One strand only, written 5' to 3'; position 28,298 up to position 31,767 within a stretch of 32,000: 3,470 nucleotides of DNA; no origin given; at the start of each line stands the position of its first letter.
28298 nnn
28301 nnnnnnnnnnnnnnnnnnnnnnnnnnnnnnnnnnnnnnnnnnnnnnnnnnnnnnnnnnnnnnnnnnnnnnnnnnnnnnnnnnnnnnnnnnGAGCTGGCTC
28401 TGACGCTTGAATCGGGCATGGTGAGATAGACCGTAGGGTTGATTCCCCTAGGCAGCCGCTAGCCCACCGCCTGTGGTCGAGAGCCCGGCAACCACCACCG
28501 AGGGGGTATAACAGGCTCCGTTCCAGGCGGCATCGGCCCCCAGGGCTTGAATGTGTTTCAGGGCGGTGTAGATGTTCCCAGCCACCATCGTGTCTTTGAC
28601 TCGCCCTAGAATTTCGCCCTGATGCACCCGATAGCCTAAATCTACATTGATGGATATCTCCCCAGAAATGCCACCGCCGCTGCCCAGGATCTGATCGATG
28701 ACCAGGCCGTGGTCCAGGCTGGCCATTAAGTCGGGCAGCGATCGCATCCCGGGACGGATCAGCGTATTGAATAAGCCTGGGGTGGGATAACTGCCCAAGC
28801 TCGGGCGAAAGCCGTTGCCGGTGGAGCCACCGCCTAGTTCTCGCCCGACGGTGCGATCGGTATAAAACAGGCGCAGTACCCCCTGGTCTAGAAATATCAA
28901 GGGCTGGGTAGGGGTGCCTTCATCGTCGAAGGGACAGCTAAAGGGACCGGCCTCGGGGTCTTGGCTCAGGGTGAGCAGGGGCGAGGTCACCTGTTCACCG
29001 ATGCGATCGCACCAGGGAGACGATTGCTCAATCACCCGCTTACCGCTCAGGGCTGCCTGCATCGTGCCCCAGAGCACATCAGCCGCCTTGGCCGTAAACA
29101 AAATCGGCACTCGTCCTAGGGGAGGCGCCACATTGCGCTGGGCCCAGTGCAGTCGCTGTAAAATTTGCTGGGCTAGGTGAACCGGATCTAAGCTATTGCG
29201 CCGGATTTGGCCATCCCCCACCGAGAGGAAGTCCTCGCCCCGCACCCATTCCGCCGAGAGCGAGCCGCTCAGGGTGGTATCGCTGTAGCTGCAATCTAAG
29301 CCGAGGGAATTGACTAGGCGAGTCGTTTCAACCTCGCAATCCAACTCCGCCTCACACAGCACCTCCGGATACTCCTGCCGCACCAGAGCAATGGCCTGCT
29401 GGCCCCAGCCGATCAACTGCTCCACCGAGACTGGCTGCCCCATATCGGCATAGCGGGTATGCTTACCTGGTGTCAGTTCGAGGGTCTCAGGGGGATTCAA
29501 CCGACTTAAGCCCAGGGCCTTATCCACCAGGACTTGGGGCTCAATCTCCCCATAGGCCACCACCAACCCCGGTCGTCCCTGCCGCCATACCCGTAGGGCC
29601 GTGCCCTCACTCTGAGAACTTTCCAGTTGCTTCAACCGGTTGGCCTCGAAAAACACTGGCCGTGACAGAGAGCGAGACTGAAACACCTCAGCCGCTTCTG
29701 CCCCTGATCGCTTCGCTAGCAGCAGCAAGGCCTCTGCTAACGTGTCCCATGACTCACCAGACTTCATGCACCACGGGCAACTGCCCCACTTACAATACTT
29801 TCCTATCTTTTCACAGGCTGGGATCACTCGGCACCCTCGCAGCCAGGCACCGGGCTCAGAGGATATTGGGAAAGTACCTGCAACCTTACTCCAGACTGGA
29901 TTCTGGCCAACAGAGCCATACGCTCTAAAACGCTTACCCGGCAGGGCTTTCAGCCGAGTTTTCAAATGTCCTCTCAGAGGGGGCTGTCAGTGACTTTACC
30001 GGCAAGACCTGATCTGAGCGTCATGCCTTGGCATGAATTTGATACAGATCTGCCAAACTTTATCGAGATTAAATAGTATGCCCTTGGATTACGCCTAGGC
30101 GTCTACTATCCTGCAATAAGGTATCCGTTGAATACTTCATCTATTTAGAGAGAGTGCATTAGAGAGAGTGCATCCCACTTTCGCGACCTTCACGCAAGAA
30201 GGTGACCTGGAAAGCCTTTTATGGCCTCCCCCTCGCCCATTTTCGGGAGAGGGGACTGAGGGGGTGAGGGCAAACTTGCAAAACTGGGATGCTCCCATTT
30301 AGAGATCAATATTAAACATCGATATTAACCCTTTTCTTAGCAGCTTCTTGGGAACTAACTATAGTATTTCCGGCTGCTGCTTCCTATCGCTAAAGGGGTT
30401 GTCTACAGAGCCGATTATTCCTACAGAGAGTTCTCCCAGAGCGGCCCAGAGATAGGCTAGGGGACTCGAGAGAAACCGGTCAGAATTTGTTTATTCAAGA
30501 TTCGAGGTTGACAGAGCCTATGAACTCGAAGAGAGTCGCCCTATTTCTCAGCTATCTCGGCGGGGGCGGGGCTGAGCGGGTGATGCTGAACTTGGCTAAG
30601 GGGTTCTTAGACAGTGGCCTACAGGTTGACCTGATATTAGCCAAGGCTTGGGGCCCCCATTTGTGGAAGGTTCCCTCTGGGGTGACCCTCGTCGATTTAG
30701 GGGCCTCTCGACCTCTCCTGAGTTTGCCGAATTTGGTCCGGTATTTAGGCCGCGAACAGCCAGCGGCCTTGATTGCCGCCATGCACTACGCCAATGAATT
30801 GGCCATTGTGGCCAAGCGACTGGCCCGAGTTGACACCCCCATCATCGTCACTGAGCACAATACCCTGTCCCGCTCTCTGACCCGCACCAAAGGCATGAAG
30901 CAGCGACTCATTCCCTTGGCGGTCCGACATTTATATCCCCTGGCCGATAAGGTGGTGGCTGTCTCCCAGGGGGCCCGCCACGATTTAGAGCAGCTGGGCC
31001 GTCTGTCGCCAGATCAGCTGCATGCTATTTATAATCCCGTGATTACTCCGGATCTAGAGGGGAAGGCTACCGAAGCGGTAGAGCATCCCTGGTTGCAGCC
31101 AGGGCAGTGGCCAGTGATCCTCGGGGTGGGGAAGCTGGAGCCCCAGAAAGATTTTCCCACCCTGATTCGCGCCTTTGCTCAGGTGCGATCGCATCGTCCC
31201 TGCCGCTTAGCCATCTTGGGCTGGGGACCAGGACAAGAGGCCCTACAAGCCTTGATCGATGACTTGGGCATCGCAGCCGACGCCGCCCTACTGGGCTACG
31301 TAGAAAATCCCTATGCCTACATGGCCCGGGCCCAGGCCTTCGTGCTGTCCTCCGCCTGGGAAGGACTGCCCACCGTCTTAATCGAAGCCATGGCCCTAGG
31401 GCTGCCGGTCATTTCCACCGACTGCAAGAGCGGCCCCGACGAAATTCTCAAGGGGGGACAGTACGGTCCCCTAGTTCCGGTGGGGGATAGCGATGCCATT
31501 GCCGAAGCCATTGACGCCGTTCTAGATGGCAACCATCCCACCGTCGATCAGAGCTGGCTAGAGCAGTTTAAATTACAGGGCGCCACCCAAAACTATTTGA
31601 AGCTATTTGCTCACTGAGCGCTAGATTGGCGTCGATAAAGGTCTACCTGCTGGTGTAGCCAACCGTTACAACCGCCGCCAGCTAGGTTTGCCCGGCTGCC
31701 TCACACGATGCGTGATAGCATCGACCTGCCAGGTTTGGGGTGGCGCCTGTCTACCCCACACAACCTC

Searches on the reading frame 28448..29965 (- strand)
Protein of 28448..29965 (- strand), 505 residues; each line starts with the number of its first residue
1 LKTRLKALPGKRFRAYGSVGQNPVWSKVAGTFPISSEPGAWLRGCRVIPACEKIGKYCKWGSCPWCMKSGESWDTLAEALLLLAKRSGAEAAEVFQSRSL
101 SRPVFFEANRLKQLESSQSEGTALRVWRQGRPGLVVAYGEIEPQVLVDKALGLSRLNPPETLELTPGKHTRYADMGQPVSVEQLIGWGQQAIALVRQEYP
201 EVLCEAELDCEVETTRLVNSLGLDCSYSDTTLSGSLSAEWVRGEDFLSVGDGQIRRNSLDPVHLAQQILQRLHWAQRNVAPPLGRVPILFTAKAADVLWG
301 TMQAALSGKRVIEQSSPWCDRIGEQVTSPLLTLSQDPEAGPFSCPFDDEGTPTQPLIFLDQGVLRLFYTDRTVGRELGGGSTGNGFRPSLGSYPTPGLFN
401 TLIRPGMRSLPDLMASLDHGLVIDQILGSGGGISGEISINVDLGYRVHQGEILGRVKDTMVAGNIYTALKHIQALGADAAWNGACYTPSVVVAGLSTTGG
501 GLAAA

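Call 70: search_protein_families(library=pfam, proteins=[window:28448-29965:-], max_evalue=0.001)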
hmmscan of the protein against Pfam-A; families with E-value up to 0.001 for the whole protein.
window:28448-29965:- (505 aa): 2 families
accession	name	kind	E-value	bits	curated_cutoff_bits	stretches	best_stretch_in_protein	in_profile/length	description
PF19289.4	PmbA_TldD_3rd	-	1.8e-59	201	22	1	284-499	2-220/220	PmbA/TldA metallopeptidase C-terminal domain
PF01523.21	PmbA_TldD_1st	-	2.7e-06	27.9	20.9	1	92-137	1-44/65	PmbA/TldA metallopeptidase domain 1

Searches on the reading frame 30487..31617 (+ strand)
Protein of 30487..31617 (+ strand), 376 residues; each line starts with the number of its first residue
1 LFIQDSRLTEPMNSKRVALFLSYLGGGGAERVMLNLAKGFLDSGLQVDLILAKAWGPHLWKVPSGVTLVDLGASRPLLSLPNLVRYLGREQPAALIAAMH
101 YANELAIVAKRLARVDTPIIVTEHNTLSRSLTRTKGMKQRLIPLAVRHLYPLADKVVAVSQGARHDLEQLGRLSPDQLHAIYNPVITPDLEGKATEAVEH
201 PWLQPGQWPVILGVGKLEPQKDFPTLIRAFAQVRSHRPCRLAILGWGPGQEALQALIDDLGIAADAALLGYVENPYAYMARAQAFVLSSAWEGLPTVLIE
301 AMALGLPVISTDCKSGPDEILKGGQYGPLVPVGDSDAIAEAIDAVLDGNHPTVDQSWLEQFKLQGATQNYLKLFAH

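Call 70: search_protein_families(library=pfam, proteins=[window:30487-31617:+], max_evalue=0.001)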
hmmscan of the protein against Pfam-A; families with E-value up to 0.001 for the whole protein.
window:30487-31617:+ (376 aa): 5 families
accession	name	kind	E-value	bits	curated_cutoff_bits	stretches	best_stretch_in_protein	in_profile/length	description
PF00534.26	Glycos_transf_1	-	1.2e-33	116.5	26.4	1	205-349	12-159/172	Glycosyl transferases group 1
PF13692.12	Glyco_trans_1_4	-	4.9e-33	114.8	27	1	209-347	2-141/142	Glycosyl transferases group 1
PF13439.12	Glyco_transf_4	-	8.4e-21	75.2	28.5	1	27-185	2-166/170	Glycosyltransferase Family 4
PF13579.12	Glyco_trans_4_4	-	8.1e-16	59.2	29.7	1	27-183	1-157/158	Glycosyl transferase 4-like domain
PF20706.3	GT4-conflict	-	1.7e-06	27.7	26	1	147-322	141-321/385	Family 4 Glycosyltransferase in conflict systems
